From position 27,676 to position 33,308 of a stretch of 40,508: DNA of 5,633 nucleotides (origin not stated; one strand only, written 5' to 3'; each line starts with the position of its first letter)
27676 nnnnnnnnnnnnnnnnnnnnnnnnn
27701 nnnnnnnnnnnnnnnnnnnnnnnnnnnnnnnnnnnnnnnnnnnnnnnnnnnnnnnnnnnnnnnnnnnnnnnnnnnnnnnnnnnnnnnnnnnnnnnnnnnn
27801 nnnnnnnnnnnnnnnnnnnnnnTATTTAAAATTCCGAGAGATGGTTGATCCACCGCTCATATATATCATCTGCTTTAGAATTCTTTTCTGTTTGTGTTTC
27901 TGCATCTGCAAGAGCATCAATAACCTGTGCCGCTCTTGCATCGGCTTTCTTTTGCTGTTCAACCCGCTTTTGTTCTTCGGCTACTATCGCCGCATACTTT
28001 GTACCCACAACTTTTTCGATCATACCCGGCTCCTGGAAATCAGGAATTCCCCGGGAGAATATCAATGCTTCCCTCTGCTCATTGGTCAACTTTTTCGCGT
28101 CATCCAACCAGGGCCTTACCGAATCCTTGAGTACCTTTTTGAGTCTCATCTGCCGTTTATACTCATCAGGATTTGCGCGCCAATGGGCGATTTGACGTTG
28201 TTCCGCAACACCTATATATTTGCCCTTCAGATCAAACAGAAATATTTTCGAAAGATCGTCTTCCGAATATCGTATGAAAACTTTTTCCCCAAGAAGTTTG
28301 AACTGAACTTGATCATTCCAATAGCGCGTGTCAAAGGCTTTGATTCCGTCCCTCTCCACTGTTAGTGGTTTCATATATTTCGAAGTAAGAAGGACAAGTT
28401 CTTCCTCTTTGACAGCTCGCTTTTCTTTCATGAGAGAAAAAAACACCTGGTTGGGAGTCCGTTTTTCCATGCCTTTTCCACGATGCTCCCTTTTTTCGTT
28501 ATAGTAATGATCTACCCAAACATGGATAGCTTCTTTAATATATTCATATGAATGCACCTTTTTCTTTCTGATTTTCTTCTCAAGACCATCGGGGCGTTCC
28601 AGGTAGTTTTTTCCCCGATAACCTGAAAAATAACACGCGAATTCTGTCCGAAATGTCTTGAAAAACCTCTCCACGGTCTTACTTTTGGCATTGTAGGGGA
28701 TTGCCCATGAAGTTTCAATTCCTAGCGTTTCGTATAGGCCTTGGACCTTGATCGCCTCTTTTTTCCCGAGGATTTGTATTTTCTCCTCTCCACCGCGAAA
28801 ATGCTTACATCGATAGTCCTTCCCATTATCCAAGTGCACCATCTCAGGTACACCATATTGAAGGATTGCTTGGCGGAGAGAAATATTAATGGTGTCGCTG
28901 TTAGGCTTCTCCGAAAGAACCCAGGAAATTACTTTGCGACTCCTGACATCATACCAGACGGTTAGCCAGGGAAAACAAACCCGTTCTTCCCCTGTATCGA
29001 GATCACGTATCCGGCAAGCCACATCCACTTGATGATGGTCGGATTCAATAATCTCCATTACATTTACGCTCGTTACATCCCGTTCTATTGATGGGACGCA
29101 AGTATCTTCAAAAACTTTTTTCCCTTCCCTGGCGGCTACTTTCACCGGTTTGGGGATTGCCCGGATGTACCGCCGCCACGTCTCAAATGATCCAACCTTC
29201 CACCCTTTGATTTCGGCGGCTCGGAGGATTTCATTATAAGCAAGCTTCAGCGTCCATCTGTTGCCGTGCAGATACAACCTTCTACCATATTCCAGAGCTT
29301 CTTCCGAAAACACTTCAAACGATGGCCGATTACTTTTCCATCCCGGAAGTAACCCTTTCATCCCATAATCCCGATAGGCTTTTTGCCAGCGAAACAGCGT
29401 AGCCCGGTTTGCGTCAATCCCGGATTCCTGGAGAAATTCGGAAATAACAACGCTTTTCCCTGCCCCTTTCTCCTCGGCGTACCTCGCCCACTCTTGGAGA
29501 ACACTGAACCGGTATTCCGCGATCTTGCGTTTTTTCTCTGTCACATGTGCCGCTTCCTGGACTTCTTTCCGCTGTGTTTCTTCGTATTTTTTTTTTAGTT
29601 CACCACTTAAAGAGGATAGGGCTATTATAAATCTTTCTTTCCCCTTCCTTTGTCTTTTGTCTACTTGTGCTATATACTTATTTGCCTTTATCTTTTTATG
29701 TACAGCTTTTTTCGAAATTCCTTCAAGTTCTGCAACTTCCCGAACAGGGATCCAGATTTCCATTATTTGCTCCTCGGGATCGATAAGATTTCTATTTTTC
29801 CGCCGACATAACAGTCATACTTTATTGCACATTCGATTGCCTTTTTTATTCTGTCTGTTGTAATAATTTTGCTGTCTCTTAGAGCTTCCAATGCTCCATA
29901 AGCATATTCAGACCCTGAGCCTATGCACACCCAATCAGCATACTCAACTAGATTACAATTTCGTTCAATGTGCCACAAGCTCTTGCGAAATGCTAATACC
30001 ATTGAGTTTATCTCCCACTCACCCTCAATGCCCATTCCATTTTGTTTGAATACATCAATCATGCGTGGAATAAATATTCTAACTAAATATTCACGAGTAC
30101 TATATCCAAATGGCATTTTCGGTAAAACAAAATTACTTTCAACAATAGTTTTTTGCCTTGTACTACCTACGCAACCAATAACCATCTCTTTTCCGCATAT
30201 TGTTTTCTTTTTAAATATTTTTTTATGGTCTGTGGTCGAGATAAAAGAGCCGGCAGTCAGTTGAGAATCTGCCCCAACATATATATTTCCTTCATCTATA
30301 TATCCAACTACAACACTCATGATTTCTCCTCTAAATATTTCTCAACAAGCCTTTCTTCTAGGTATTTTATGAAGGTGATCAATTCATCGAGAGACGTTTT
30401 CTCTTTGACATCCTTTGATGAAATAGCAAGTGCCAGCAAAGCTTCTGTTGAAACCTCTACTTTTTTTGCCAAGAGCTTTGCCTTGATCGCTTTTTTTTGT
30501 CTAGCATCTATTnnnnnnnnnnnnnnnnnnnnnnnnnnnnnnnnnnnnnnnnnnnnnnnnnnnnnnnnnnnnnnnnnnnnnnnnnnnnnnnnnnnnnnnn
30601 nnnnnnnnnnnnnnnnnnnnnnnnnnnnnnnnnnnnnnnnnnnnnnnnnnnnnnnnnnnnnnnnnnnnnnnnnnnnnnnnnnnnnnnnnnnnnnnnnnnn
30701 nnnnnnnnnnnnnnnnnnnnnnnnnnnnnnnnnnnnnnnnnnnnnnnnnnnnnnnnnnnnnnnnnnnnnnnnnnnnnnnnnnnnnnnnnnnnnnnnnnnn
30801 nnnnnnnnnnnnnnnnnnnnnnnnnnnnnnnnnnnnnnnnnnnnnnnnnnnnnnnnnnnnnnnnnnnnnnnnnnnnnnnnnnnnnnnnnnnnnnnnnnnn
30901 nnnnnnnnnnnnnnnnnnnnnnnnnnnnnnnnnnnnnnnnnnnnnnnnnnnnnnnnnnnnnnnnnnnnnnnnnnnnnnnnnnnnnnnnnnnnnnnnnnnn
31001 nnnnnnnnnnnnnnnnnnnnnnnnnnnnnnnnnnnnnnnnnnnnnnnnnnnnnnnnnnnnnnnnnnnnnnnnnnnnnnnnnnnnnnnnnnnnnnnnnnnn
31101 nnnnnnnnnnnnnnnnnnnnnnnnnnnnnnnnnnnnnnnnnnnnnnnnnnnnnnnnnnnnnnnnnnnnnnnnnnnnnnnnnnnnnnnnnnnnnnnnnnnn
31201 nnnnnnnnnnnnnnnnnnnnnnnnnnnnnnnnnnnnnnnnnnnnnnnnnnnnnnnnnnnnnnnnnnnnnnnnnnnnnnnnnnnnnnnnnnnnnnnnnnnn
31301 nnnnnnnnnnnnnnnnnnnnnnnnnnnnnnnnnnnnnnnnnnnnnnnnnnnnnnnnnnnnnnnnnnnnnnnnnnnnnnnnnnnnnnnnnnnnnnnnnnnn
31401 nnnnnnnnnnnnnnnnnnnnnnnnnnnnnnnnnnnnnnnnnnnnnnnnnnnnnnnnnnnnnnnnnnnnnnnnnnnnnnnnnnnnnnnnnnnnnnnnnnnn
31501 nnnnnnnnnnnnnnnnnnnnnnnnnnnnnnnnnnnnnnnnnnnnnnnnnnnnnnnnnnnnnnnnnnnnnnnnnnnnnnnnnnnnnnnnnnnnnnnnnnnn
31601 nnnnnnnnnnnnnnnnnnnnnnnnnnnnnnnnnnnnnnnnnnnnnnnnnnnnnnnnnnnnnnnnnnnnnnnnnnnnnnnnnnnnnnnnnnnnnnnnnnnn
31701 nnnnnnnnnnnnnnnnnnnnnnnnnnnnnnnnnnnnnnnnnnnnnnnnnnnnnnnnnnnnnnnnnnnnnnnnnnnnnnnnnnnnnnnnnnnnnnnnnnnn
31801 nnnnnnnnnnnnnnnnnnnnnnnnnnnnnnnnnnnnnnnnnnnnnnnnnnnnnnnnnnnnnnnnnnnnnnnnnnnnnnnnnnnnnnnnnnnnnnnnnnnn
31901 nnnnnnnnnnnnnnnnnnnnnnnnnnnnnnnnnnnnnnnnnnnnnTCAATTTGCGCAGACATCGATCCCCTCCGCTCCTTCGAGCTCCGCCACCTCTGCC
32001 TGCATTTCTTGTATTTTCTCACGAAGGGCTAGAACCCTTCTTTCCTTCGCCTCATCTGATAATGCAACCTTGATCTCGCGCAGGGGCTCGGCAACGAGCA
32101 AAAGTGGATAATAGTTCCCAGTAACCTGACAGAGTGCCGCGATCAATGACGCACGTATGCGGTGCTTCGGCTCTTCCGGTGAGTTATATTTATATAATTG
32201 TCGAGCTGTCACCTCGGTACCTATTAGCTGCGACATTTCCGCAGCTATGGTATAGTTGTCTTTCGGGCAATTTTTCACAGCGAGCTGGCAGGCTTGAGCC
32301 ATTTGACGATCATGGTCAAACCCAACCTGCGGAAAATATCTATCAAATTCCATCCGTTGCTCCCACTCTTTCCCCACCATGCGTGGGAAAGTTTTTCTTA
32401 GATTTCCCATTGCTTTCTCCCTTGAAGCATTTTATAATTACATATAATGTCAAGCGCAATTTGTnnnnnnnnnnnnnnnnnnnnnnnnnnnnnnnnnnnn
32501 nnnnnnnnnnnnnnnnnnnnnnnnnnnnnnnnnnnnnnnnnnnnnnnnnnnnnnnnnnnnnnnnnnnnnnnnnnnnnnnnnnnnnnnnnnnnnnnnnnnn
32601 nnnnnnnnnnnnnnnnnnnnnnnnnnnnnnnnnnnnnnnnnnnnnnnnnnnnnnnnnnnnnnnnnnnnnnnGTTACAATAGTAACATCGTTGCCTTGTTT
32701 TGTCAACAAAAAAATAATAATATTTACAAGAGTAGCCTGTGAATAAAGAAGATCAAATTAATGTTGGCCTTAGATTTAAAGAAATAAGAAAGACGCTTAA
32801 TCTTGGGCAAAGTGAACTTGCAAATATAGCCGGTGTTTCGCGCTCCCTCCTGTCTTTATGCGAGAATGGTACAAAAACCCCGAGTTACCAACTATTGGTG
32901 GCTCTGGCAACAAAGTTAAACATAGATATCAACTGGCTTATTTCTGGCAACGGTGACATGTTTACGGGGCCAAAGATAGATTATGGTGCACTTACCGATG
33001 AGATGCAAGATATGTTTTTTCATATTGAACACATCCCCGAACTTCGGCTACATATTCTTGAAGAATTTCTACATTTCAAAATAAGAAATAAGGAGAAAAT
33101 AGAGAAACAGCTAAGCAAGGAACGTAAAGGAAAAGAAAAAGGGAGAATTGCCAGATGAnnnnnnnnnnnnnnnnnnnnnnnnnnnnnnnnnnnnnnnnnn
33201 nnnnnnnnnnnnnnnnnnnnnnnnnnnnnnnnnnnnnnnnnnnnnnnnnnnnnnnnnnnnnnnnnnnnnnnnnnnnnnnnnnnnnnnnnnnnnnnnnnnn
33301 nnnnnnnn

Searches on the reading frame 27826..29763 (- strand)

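Call 19: search_protein_families(library=pfam, proteins=[window:27826-29763:-], max_evalue=0.001)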
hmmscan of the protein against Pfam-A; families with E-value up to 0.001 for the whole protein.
window:27826-29763:- (645 aa): 5 families
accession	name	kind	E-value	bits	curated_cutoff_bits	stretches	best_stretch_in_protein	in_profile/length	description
PF02914.21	DDE_2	-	1.9e-14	54.4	23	1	231-418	2-193/221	Bacteriophage Mu transposase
PF09299.17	Mu-transpos_C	-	1.5e-11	44.5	21.7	1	468-518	11-60/61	Mu transposase, C-terminal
PF00665.32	rve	-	7.6e-09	36.2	32.6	1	260-358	22-101/102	Integrase core domain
PF09039.17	HTH_Tnp_Mu_2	-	1.5e-07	31.9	20.5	1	147-218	25-99/109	Mu DNA binding, I gamma subdomain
PF13565.12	HTH_32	-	0.00065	20.6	33.7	1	122-179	1-56/73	Homeodomain-like domain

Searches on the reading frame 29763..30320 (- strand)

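Call 62: search_protein_families(library=pfam, proteins=[window:29763-30320:-], max_evalue=0.01)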
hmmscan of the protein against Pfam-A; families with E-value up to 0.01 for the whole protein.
window:29763-30320:- (185 aa): 1 family
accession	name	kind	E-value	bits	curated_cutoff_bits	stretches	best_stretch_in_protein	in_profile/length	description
PF00227.31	Proteasome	-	1.5e-08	35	22.4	1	114-179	119-187/189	Proteasome subunit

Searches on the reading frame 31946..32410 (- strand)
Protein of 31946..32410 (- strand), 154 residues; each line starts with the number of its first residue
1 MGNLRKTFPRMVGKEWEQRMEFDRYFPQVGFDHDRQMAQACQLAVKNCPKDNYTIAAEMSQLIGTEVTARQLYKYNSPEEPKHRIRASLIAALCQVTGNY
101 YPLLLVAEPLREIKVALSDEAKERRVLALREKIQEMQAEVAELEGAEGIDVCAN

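Call 62: search_protein_families(library=pfam, proteins=[window:31946-32410:-], max_evalue=0.01)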
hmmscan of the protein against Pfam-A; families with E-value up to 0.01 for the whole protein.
window:31946-32410:- (154 aa): 1 family
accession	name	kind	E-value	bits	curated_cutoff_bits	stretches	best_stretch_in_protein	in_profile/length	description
PF06892.16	Phage_CP76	-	0.0059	16.9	26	1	68-144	28-104/146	Phage regulatory protein CII (CP76)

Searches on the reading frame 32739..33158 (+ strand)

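Call 62: search_protein_families(library=pfam, proteins=[window:32739-33158:+], max_evalue=0.01)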
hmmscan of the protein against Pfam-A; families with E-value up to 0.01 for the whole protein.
window:32739-33158:+ (139 aa): 5 families
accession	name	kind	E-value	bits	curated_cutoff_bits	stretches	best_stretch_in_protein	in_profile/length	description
PF12844.13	HTH_19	-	1.1e-12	48.1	30.2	1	12-72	3-63/64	Helix-turn-helix domain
PF01381.28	HTH_3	-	2.4e-10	40.8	23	1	14-67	2-55/55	Helix-turn-helix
PF13560.12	HTH_31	-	1.3e-07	32.3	27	1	10-61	3-55/64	Helix-turn-helix domain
PF07022.19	Phage_CI_repr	-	1.9e-07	31.7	22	1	24-75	15-65/65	Bacteriophage CI repressor helix-turn-helix domain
PF15731.11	MqsA_antitoxin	-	0.003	18.1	30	1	13-54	74-115/131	Antitoxin component of bacterial toxin-antitoxin system, MqsA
